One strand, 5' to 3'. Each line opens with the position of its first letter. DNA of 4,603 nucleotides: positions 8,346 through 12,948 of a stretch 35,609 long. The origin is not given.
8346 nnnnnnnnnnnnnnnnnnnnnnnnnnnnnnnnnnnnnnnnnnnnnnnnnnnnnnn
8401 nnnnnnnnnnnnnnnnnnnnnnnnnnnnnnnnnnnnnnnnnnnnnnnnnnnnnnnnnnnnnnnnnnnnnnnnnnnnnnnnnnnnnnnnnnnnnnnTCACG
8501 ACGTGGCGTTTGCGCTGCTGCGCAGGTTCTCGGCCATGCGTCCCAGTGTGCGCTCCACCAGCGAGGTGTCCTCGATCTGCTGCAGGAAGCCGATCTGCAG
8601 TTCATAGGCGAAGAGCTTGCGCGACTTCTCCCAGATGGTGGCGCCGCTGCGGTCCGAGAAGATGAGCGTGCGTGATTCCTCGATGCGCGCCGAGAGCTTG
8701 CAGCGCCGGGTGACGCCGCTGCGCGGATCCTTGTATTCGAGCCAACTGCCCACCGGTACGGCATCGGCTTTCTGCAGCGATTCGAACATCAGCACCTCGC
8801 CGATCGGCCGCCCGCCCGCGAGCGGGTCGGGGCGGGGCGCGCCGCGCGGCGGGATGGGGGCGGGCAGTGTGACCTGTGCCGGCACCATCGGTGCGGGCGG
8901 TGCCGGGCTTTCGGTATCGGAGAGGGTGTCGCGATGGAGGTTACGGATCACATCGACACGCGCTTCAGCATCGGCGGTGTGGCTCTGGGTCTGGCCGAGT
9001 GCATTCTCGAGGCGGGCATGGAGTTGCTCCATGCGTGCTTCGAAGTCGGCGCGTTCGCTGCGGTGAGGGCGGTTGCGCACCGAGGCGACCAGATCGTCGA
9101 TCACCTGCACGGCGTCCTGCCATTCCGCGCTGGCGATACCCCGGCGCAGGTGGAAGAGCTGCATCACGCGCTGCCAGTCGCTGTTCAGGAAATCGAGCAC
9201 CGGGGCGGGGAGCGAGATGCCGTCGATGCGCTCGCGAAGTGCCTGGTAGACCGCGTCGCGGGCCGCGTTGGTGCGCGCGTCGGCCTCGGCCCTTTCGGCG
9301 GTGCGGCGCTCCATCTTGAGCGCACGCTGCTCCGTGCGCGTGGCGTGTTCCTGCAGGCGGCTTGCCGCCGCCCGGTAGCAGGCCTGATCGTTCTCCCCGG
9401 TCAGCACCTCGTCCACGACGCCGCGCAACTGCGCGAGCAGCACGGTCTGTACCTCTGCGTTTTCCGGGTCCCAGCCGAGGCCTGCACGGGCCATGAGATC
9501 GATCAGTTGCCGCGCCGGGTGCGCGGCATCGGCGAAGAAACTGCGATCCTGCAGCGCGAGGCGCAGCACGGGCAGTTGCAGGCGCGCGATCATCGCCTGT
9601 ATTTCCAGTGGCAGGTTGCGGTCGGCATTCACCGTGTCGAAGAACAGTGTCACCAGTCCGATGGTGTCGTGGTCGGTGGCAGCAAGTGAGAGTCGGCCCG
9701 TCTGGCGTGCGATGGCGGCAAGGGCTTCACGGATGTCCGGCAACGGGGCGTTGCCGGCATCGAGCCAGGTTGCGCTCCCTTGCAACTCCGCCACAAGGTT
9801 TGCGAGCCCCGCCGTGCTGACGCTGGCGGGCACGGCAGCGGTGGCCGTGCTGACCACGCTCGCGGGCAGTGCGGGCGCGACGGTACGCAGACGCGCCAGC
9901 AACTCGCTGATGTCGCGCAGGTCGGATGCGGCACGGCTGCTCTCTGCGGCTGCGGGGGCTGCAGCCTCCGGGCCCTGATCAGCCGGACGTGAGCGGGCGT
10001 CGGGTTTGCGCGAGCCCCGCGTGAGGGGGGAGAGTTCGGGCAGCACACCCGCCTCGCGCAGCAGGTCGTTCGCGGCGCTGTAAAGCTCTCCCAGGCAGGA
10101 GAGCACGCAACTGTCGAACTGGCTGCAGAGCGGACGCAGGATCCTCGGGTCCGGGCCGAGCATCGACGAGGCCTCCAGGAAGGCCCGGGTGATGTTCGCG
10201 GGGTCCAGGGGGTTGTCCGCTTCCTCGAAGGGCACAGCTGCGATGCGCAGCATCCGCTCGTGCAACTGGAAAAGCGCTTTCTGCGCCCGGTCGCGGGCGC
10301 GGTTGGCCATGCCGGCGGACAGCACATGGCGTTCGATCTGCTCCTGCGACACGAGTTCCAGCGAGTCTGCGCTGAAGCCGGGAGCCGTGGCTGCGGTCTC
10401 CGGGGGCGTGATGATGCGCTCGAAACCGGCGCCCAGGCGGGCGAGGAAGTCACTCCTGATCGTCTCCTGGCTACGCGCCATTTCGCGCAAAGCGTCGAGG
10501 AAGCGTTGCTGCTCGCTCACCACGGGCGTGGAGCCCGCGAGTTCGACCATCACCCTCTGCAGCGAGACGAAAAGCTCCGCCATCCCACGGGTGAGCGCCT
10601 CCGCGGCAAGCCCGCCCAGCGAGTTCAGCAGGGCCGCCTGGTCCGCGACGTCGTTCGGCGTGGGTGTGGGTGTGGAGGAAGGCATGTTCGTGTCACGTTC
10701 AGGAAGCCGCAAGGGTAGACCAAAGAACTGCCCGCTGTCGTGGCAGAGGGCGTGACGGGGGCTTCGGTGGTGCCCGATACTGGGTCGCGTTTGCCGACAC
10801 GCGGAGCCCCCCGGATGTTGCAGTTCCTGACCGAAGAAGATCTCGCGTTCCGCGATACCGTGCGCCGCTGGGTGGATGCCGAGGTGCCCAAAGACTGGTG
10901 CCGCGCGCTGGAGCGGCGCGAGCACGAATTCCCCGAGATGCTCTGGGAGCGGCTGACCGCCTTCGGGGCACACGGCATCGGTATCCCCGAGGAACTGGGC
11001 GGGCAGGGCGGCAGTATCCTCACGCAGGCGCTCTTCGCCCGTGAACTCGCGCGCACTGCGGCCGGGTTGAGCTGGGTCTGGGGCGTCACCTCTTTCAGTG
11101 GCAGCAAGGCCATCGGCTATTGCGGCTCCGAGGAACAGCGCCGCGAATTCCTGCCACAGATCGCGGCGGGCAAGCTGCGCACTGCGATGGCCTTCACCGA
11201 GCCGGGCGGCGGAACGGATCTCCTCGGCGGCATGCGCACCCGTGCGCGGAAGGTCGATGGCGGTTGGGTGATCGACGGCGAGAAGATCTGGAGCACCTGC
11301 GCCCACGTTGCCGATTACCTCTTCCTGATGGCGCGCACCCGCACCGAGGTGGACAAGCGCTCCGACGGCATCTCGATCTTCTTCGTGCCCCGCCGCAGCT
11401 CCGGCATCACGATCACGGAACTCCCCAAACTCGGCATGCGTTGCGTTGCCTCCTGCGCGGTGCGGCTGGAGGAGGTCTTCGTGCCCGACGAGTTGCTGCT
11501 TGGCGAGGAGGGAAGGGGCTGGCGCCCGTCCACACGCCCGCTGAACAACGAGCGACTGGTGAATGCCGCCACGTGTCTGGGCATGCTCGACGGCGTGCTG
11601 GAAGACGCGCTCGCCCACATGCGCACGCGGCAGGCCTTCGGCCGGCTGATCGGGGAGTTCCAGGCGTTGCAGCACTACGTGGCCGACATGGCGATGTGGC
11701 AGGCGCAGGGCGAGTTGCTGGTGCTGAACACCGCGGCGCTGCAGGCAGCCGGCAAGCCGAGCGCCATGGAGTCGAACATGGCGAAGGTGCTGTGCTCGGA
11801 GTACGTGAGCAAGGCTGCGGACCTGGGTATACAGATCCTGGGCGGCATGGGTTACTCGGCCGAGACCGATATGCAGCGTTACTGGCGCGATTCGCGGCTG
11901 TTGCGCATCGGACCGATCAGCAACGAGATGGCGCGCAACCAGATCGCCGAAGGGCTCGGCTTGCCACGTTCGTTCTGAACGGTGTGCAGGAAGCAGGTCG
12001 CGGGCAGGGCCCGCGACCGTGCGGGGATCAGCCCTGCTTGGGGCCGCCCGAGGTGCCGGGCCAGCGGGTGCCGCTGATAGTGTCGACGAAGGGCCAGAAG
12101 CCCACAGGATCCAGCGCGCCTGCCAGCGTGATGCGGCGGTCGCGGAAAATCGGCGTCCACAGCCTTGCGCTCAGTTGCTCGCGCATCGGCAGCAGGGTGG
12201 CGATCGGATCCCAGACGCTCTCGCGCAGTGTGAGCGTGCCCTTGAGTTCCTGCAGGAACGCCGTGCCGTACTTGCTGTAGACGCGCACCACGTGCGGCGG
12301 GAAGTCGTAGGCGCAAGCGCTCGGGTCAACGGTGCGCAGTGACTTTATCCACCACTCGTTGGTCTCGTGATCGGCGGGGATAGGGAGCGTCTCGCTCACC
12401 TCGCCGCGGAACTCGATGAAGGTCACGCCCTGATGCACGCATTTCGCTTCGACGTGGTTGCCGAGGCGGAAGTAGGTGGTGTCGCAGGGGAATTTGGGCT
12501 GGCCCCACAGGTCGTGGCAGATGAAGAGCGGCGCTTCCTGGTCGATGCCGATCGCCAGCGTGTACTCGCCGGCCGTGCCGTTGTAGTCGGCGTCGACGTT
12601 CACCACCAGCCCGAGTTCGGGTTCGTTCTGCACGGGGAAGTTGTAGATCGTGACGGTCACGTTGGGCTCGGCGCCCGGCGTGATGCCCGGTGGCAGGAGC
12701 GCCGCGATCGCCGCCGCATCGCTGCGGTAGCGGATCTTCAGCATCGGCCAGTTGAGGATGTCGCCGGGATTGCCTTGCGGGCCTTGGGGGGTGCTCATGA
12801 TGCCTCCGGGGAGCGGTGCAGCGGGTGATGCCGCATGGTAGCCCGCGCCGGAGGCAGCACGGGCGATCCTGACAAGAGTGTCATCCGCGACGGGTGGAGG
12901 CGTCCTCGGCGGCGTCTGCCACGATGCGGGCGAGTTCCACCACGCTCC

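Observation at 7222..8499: Apparent circular permutation of a flavin amine oxidase: the canonical C-terminal FAD segment is encoded at the N-terminus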

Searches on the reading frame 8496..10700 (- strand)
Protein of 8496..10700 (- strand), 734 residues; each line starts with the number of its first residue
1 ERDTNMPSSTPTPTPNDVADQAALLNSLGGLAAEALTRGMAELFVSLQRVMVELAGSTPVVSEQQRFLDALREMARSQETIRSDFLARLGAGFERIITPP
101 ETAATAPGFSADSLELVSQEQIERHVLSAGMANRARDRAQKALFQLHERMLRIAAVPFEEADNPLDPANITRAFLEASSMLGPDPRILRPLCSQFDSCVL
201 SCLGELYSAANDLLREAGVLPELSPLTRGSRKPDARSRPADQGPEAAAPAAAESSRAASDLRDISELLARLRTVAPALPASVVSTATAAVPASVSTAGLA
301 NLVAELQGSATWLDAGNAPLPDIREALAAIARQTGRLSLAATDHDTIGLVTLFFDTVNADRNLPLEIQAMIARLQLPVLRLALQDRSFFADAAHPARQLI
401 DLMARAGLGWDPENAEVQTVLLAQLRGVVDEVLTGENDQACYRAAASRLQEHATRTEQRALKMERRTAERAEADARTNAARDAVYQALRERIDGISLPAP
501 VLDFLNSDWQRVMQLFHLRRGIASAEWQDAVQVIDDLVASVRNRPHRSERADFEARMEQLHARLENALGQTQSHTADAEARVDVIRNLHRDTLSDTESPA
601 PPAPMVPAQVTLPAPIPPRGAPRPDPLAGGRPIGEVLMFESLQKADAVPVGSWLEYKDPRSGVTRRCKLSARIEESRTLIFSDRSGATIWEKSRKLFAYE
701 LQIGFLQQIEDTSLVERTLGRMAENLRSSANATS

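Call 18: search_protein_families(library=pfam, proteins=[window:8496-10700:-], max_evalue=0.001)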
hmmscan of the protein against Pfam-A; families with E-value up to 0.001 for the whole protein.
window:8496-10700:- (734 aa): 1 family
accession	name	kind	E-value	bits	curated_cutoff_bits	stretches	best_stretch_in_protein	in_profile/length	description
PF07793.16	DUF1631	-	2.3e-140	469.9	33.7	1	20-726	5-741/741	Protein of unknown function (DUF1631)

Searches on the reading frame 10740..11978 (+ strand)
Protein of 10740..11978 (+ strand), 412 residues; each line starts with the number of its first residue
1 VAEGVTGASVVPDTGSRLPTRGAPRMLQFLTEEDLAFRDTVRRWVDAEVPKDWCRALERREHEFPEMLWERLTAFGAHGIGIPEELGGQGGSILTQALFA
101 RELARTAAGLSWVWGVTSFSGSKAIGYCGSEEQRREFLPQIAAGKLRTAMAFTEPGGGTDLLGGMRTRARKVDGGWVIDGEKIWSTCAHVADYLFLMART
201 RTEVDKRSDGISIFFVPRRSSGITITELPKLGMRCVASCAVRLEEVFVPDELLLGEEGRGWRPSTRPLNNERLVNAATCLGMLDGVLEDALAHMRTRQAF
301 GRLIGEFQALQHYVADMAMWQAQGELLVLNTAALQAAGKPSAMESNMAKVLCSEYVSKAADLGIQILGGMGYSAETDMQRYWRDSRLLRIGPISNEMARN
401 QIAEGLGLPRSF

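Call 18: search_protein_families(library=pfam, proteins=[window:10740-11978:+], max_evalue=0.001)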
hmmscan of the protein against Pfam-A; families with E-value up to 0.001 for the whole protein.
window:10740-11978:+ (412 aa): 4 families
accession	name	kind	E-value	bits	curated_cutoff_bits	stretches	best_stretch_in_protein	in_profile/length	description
PF00441.29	Acyl-CoA_dh_1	-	8.7e-39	133.5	22.4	1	258-406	1-149/150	Acyl-CoA dehydrogenase, C-terminal domain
PF02771.21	Acyl-CoA_dh_N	-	5.3e-27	94.9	22.9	1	31-145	1-113/113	Acyl-CoA dehydrogenase, N-terminal domain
PF02770.24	Acyl-CoA_dh_M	-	6.8e-22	77.9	33.3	1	149-246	1-97/97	Acyl-CoA dehydrogenase, middle domain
PF08028.16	Acyl-CoA_dh_2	-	5.4e-13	49.8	22.7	1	274-386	2-124/134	Acyl-CoA dehydrogenase, C-terminal domain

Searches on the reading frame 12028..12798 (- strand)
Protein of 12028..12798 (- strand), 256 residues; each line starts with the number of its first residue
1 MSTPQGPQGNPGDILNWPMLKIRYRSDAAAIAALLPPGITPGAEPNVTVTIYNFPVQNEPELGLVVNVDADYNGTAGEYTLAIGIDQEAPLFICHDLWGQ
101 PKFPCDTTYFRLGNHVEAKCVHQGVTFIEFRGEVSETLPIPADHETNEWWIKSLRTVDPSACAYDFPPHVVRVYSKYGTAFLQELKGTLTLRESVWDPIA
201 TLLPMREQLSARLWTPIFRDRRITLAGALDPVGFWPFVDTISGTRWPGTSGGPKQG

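Call 18: search_protein_families(library=pfam, proteins=[window:12028-12798:-], max_evalue=0.001)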
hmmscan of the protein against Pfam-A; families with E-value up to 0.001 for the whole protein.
window:12028-12798:- (256 aa): 1 family
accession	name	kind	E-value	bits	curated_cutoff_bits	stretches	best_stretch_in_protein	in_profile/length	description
PF06314.16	ADC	-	3e-33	115.7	29.8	1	6-219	10-227/238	Acetoacetate decarboxylase (ADC)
